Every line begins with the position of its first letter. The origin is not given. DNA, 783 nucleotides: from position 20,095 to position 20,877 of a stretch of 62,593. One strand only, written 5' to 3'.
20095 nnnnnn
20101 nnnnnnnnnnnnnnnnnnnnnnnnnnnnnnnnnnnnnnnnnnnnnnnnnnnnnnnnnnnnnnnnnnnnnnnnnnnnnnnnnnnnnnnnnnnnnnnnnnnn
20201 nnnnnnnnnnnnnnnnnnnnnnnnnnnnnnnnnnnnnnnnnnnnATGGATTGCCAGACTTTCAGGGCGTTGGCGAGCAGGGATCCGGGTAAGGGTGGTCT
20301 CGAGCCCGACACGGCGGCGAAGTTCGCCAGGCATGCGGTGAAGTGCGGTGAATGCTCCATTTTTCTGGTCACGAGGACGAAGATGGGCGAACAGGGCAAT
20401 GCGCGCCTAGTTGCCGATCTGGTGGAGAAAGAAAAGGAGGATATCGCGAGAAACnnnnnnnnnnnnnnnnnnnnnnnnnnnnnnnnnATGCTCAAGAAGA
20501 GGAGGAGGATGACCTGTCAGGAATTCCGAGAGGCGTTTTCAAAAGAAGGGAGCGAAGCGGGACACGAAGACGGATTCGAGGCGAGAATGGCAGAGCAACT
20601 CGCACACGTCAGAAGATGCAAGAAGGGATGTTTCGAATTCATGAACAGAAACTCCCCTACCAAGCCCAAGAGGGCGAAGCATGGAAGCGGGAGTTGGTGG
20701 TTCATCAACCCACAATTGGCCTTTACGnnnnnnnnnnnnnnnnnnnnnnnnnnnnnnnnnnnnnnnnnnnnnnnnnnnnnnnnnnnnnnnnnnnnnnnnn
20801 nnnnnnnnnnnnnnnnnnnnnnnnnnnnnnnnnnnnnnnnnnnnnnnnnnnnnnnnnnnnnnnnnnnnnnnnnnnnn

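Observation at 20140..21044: ssrA-adjacent islet encoding three tandem stand-alone ZAS-motif (HxxxCxxC) mini-proteins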

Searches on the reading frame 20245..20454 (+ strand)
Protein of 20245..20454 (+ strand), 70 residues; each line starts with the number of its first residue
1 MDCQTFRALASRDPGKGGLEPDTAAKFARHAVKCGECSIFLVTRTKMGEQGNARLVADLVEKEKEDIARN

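Call 7: search_protein_families(library=pfam, proteins=[window:20245-20454:+], max_evalue=10)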
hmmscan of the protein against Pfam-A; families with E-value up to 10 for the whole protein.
seq(70 aa): 1 family
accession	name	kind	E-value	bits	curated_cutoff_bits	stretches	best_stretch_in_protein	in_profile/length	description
PF13490.11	zf-HC2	-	0.17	12.5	22.2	1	17-37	14-34/35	Putative zinc-finger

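Call 11: find_homologous_proteins(query=A1, max_evalue=0.01)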
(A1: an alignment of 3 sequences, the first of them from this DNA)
Query A1 (3 sequences): 2 candidates shared short words with the query, none scored E <= 0.01.
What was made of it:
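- Tried and rejected: Word-indexed protein search with the three paralogs found nothing (call 11).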

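Call 26: find_homologous_proteins(query=A3, max_evalue=1)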
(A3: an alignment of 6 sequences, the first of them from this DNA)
Query A3 (6 sequences) (70 aa, profile of the alignment): 1 proteins with E <= 1 among 24 candidates.
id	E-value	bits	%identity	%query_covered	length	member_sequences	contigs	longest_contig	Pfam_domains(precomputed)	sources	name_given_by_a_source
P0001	1.7e-17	81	32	63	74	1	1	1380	-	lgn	-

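Call 28: find_encoding_contigs(protein=P0001, flank=5000)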
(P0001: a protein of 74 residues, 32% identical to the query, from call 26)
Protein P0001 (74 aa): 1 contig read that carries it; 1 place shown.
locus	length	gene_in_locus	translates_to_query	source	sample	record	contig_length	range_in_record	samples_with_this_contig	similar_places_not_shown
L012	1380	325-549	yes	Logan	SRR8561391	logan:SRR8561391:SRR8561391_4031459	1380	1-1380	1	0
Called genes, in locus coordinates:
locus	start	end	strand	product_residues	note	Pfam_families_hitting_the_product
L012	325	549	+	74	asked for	-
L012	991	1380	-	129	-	?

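Call 34: search_protein_representatives(alignment_id=A1)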
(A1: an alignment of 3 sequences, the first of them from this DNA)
Query: 3 sequences, 69 profile positions. Proteins with E-value up to 0.001 (for the whole library): 1; up to 1e-10: 1; up to 1e-30: 0. The best 1 are listed.
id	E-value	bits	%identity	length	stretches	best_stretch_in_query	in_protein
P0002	1.8e-12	63.7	-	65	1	1-60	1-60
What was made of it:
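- An exhaustive hmmsearch of 1.84e9 representatives finds no ZAS protein, only one family member (call 34). The family has no detectable relatives among 1.84e9 proteins (call 34). No GC-rich donor homologues appear in 1.84e9 proteins (call 34).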

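Call 36: find_encoding_contigs(protein=P0002, flank=6000, max_places=10)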
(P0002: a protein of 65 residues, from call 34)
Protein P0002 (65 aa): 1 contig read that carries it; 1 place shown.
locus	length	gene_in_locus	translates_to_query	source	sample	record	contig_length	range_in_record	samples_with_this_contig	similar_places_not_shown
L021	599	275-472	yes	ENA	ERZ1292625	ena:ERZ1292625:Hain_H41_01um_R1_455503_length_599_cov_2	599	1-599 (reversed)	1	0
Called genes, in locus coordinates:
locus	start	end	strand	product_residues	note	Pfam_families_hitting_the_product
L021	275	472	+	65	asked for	-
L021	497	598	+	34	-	?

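Call 49: search_protein_families(library=pfam, alignment_id=A4, max_evalue=10)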
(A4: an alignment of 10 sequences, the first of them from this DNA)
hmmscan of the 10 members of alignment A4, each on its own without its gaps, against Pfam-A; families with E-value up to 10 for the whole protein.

A. member 1, seq(70 aa): 1 family
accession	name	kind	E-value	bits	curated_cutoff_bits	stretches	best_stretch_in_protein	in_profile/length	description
PF13490.11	zf-HC2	-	0.17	12.5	22.2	1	17-37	14-34/35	Putative zinc-finger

B. families by the number of members that match (of 10 scanned): 2 families
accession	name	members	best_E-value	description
PF15288.11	zf-CCHC_6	1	0.04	Zinc knuckle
PF13490.11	zf-HC2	1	0.17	Putative zinc-finger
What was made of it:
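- On ZAS / zf-HC2 (Pfam PF13490): The other 9 members give no hit (calls 7, 49).
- Closest known: MseR. Different: The present family is orphan and multi-copy, and falls below the Pfam cut-off (call 49).
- Pfam zf-HC2 is below its gathering score, and only 1 of 10 members hits it (call 49).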

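Call 50: search_solved_structures(query=A4, max_evalue=10, show_alignments=4)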
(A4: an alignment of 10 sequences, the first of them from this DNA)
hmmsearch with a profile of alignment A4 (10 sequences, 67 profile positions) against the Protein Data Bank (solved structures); distinct sequences matched with E-value up to 10: 3.
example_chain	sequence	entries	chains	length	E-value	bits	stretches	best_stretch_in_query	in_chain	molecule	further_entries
6mpx_A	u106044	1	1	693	0.0029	21.1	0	20-41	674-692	fusion protein of non-collagenous domains of collagen type IV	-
9o8u_C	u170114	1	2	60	0.0035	20.8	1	30-49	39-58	1-methyl alkyl succinate synthase subunit MasC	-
3k2i_A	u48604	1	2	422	1.5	12.3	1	18-48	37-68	Acyl-coenzyme A thioesterase 4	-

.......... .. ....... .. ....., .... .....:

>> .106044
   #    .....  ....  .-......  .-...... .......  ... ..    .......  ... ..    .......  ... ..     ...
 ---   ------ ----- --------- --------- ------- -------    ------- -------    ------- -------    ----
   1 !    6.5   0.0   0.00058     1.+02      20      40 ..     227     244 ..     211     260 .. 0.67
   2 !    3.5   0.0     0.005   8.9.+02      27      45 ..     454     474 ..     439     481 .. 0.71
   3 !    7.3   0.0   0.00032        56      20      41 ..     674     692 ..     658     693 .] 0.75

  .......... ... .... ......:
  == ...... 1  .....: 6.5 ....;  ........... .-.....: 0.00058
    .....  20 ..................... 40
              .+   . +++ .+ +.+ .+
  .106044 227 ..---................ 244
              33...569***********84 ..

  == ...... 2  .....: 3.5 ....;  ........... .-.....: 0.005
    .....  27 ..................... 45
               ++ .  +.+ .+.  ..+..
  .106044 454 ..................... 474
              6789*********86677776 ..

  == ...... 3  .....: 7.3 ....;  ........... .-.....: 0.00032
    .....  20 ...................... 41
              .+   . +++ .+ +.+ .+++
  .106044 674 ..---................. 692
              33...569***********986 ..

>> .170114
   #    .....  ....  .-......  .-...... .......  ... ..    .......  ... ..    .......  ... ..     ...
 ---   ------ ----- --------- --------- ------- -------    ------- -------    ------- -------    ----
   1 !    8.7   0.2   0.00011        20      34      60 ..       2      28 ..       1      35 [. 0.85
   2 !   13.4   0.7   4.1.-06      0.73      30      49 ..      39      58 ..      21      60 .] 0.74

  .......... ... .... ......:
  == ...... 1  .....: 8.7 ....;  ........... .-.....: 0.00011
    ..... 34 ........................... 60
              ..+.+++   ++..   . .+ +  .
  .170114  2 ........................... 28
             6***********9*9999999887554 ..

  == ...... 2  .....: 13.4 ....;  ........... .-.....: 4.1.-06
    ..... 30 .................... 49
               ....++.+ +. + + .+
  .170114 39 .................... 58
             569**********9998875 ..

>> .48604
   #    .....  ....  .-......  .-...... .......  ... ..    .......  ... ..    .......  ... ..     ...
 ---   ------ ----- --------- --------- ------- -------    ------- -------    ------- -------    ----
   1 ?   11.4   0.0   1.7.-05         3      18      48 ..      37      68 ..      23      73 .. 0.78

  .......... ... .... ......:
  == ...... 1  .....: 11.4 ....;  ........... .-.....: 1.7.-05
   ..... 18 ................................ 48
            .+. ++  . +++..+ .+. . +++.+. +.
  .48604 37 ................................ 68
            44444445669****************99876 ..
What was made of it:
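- A profile search of PDB sequences finds no anti-sigma protein (call 50).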

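Call 60: predict_structure(alignment_id=A5)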
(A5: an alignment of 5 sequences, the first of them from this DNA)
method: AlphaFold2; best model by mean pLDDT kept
length: 70 residues; sequences in the alignment: 5
mean_pLDDT: 69.1   pTM: 0.50
mean pLDDT of the five models: 69.1, 67.9, 67.8, 67.0, 64.2
residues with pLDDT >= 90: 3; 70-90: 34; 50-70: 23; < 50: 10
segments of 3 or more residues with pLDDT < 50: 49-55
pLDDT, mean of each block of 10 residues (from residue 1): 85 64 85 87 63 49 51
secondary structure, 60 per line:
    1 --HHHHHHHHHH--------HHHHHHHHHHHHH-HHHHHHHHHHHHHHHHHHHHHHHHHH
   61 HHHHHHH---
elements in order: H3-12 H21-33 H35-67
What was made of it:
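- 20245..20457 (+): w1, 70 aa, type-1 mini-ZAS: C3, H30, C34, C37 plus a C-terminal 'LVADLV' segment. SD AAGGAG at 20228-20233. AF2 helices 3-12, 21-33 and 35-67 (call 60).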

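Call 67: fold_search(model_id=the predicted structure, library=pdb)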
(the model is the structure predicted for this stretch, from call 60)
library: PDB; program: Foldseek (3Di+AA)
matches with E <= 10: 18; with E <= 0.001: 0
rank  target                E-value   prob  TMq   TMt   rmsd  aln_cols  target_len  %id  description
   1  1vp7_A                1.9e+00  0.13  0.35  0.36   8.8        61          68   21  Crystal structure of Exodeoxyribonuclease VII small subunit (NP_881400.1) from Bordetella pertussis at 2.40 A resoluti (released 2004-10-26)
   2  6gvw_B                4.9e+00  0.11  0.47  0.14  13.0        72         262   15  Crystal structure of the BRCA1-A complex (released 2019-07-10)
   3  7tbm_c2               5.3e+00  0.04  0.21  0.04   7.3        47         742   11  Composite structure of the dilated human nuclear pore complex (NPC) generated with a 37A in situ cryo-ET map of CD4+  (released 2022-06-15)
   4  7tbm_c1               5.3e+00  0.04  0.21  0.04   7.3        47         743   11  Composite structure of the dilated human nuclear pore complex (NPC) generated with a 37A in situ cryo-ET map of CD4+  (released 2022-06-15)
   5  4kmc                  5.7e+00  0.09  0.38  0.34   8.5        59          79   12  Structure analysis of M. Tuberculosis rRNA transcriptional regulator CarD and its interaction with T. Aquaticus RNA poly (released 2014-02-19)
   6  4o6o_A                6.5e+00  0.06  0.37  0.16   8.4        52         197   12  Structural and functional studies the characterization of Cys4 Zinc-finger motif in the recombination mediator protein (released 2014-12-10)
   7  4o6p_B                6.5e+00  0.06  0.37  0.16   8.5        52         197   12  Structural and functional studies the characterization of C58G/C70G mutant in Cys4 Zinc-finger motif in the recombinat (released 2014-12-10)
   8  8txr_c                7.0e+00  0.04  0.30  0.34   8.7        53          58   13  E. coli ExoVII(H238A) (released 2024-01-31)
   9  6tdm_MODEL_1_A        7.0e+00  0.04  0.28  0.31   9.2        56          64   16  Bam_5920cDD 5919nDD docking domains (released 2020-08-12)
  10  4dci_H                7.0e+00  0.02  0.22  0.13  11.7        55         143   18  Crystal structure of unknown funciton protein from Synechococcus sp. WH 8102 (released 2012-02-01)
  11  3vdp_A                7.5e+00  0.06  0.37  0.16   8.4        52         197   12  Structure and biochemical studies of the recombination mediator protein RecR in RecFOR pathway (released 2012-12-19)
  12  9clb_A                7.5e+00  0.03  0.28  0.25  11.0        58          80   14  Crystal structure of Bak bound to the inhibitory aBAK (released 2025-07-16)
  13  8axk_h                8.1e+00  0.06  0.35  0.33  11.2        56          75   14  Type 3 secretion system export apparatus core, inner rod and needle of Shigella flexneri (released 2023-03-01)
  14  8axk_g                8.1e+00  0.06  0.35  0.33  11.1        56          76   14  Type 3 secretion system export apparatus core, inner rod and needle of Shigella flexneri (released 2023-03-01)
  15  7qij_QB               8.1e+00  0.02  0.28  0.29  11.2        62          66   13  Complex of the Yersinia enterocolitica Type III secretion export gate YscV with substrate:chaperone complex YscX:YscY (released 2022-06-01)
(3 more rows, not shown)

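Call 69: search_protein_families(library=ncbifam, alignment_id=A4, max_evalue=10)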
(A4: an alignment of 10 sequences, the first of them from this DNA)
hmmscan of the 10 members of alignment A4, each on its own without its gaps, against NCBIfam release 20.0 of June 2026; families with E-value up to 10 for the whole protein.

A. member 1, seq(70 aa): 1 family
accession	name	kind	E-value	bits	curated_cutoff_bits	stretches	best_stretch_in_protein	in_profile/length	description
NF040471.1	ydgH_STM1478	equivalog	0.034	13.4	350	1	22-68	53-99/319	DUF1471 family protein YdgH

B. families by the number of members that match (of 10 scanned): 4 families
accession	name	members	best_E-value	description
NF052368.1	antisigmaE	2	0.016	anti-sigma factor family protein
NF040471.1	ydgH_STM1478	1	0.034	DUF1471 family protein YdgH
NF045718.1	two_CW_domain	1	0.052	two-CW domain-containing protein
TIGR02846.1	spore_sigmaK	1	0.18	RNA polymerase sporulation sigma factor SigK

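Call 86: fold_search(model_id=the predicted structure, library=viral)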
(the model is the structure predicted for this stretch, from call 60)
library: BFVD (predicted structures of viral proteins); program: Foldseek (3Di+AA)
matches with E <= 10: 42; with E <= 0.001: 0
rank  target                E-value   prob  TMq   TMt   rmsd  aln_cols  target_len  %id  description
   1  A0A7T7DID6            1.5e+00  0.16  0.39  0.35   6.1        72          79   15  (no name in the UniProt tables at hand)
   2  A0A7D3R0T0            2.8e+00  0.20  0.49  0.18   3.3        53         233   19  Uncharacterized protein [Fadolivirus FV1/VV64]
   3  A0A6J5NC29            2.8e+00  0.12  0.38  0.34  10.8        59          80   15  Uncharacterized protein [uncultured Caudovirales phage]
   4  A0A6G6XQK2            4.0e+00  0.08  0.39  0.07   8.4        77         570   17  (no name in the UniProt tables at hand)
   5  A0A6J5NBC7            4.3e+00  0.08  0.33  0.29   8.9        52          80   15  Uncharacterized protein [uncultured Caudovirales phage]
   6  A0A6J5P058            4.6e+00  0.06  0.30  0.31   9.5        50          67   16  Uncharacterized protein [uncultured Caudovirales phage]
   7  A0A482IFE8            4.6e+00  0.05  0.31  0.21   9.1        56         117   23  (no name in the UniProt tables at hand)
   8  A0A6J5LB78            5.3e+00  0.05  0.27  0.31   9.6        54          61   13  Uncharacterized protein [uncultured Caudovirales phage]
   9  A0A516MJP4            5.7e+00  0.06  0.34  0.26  11.5        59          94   24  (no name in the UniProt tables at hand)
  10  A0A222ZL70            5.7e+00  0.04  0.30  0.36  10.0        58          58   16  Uncharacterized protein [Mycobacterium phage Krueger]
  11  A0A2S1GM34            5.7e+00  0.04  0.28  0.26   6.8        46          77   17  Uncharacterized protein [Erwinia phage Cronus]
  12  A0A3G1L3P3            5.7e+00  0.02  0.24  0.26   8.7        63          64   17  Uncharacterized protein [Synechococcus phage S-CBWM1]
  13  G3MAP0                6.2e+00  0.08  0.36  0.15   5.3        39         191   15  Gp499 [Bacillus phage G]
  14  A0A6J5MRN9            6.2e+00  0.04  0.23  0.29   8.2        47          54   13  Uncharacterized protein [uncultured Caudovirales phage]
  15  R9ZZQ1                6.2e+00  0.04  0.30  0.31   7.1        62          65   16  Uncharacterized protein [Cellulophaga phage phi19:3]
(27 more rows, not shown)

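Call 99: find_related_loci(query=window:20245-20454:+, collection=viral_contigs, flank=3000)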
Query seq(70 aa) (70 aa) in viral_contigs; peptide patterns used: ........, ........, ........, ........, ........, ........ (x = any residue, [..] = any of these).
12 stretches matched a pattern, but none encodes a relative of the query by tblastn (E <= 1e-3).

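Call 104: search_protein_families(library=phrogs, alignment_id=A4, max_evalue=1)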
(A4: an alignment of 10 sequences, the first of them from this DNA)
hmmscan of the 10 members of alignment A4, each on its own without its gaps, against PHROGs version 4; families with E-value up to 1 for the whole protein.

A. member 1, seq(70 aa): 0 families

B. families by the number of members that match (of 10 scanned): 4 families
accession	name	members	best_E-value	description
phrog_32921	-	1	0.0014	-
phrog_33997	-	1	0.16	-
phrog_36617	-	1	0.19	-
phrog_19891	-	1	0.27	major tail protein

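Call 105: search_protein_families(library=padloc, alignment_id=A4, max_evalue=1)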
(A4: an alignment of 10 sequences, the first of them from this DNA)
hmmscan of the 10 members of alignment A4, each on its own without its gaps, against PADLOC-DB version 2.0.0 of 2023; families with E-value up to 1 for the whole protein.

A. member 1, seq(70 aa): 0 families

B. families by the number of members that match (of 10 scanned): 0 families
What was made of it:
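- No other known family gives a better match in Pfam, NCBIfam, PHROGs or PADLOC (calls 49, 69, 104, 105).
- Tried and rejected: PHROGs and PADLOC gave nothing meaningful (calls 104, 105).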

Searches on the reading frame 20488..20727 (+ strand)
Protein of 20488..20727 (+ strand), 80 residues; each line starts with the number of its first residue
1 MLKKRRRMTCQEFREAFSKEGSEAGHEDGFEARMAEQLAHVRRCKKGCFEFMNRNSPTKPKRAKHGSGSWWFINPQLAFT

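Call 7: search_protein_families(library=pfam, proteins=[window:20488-20727:+], max_evalue=10)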
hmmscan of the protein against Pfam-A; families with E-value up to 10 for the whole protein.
seq(80 aa): 0 families

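Call 87: predict_structure(alignment_id=A7)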
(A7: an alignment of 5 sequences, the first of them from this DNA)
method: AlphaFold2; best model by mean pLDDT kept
length: 80 residues; sequences in the alignment: 5
mean_pLDDT: 62.9   pTM: 0.44
mean pLDDT of the five models: 62.9, 62.5, 56.7, 55.2, 54.9
residues with pLDDT >= 90: 0; 70-90: 31; 50-70: 26; < 50: 23
segments of 3 or more residues with pLDDT < 50: 58-69, 72-80
pLDDT, mean of each block of 10 residues (from residue 1): 69 76 56 77 74 60 46 46
secondary structure, 60 per line:
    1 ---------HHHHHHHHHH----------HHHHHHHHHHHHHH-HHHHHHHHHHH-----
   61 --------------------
elements in order: H10-19 H30-43 H45-55
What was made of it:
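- AF2 gives three helices with the break exactly at Cys34 in w1 and Cys44 in w2 (calls 60, 87).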

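Call 91: fold_search(model_id=the predicted structure, library=pdb)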
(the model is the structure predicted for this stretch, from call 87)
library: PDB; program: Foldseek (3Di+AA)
matches with E <= 10: 1; with E <= 0.001: 0
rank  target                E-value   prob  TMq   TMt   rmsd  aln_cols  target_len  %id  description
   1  7bnq_D                9.0e+00  0.03  0.28  0.13   7.4        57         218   12  Lateral-closed conformation of the lid-locked BAM complex (BamA E435C S665C, BamBDCE) by cryoEM (released 2021-06-02)
